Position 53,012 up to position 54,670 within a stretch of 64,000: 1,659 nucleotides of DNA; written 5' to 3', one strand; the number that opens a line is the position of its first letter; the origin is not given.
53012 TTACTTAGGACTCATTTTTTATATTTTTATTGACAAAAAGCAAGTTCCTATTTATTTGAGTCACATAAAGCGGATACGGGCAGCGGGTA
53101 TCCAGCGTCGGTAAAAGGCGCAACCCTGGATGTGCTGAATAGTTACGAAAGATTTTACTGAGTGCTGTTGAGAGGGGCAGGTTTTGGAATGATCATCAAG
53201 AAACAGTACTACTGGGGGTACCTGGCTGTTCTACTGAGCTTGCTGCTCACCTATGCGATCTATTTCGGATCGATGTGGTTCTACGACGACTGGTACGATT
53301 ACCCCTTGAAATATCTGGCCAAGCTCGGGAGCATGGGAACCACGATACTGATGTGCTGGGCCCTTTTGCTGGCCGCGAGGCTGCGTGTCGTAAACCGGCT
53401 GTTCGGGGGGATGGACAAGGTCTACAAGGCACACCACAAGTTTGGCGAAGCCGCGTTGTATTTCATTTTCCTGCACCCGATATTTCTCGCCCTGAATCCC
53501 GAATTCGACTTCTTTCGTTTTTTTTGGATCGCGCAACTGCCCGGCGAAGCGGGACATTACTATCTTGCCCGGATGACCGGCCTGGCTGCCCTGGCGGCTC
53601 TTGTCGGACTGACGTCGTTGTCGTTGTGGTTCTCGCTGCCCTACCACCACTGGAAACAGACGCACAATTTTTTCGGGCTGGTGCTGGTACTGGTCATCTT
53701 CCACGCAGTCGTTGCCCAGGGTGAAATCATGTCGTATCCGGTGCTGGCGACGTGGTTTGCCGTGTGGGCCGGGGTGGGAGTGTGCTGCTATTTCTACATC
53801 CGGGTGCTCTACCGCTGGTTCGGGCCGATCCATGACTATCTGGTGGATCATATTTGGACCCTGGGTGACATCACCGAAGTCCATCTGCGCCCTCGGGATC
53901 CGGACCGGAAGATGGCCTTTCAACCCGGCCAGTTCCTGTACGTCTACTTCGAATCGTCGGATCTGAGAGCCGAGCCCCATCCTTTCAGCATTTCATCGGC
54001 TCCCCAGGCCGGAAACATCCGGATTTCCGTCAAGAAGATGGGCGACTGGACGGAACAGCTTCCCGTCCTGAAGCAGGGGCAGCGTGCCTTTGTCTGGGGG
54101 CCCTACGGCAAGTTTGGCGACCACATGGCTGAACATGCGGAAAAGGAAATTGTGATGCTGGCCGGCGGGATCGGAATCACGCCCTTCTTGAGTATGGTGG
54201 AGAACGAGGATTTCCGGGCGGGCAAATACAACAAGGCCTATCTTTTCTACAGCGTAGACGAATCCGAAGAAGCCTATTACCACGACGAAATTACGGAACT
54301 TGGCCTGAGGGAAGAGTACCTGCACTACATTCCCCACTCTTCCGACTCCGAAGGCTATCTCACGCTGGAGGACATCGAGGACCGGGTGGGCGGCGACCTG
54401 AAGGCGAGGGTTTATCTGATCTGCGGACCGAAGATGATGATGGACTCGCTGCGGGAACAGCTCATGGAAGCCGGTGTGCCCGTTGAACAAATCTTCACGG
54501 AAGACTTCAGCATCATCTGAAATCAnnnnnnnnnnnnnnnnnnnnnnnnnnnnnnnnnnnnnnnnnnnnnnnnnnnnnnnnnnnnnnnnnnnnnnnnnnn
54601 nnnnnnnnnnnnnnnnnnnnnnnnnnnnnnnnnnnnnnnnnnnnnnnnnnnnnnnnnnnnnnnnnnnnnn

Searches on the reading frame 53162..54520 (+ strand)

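Call 27: search_protein_families(library=pfam, proteins=[window:53162-54520:+], max_evalue=0.01)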
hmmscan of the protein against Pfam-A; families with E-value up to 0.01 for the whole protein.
window:53162-54520:+ (452 aa): 6 families
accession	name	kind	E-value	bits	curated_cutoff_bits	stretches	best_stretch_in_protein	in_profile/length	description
PF00175.26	NAD_binding_1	-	8.1e-11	43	22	1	332-431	1-108/109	Oxidoreductase NAD-binding domain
PF08022.18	FAD_binding_8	-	3.1e-10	40.5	22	1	241-300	18-78/109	FAD-binding domain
PF01794.25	Ferric_reduct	-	1.1e-06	29.2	28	1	60-178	5-120/121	Ferric reductase like transmembrane component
PF00970.30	FAD_binding_6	-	5.7e-05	23.8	21.1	1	236-318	13-97/99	Oxidoreductase FAD-binding domain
PF08030.17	NAD_binding_6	-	0.003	18.1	22.2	0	329-349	3-23/156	Ferric reductase NAD binding domain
PF08006.16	HAAS_TM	-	0.0085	16.6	28.3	0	4-76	41-104/117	HAAS transmembrane region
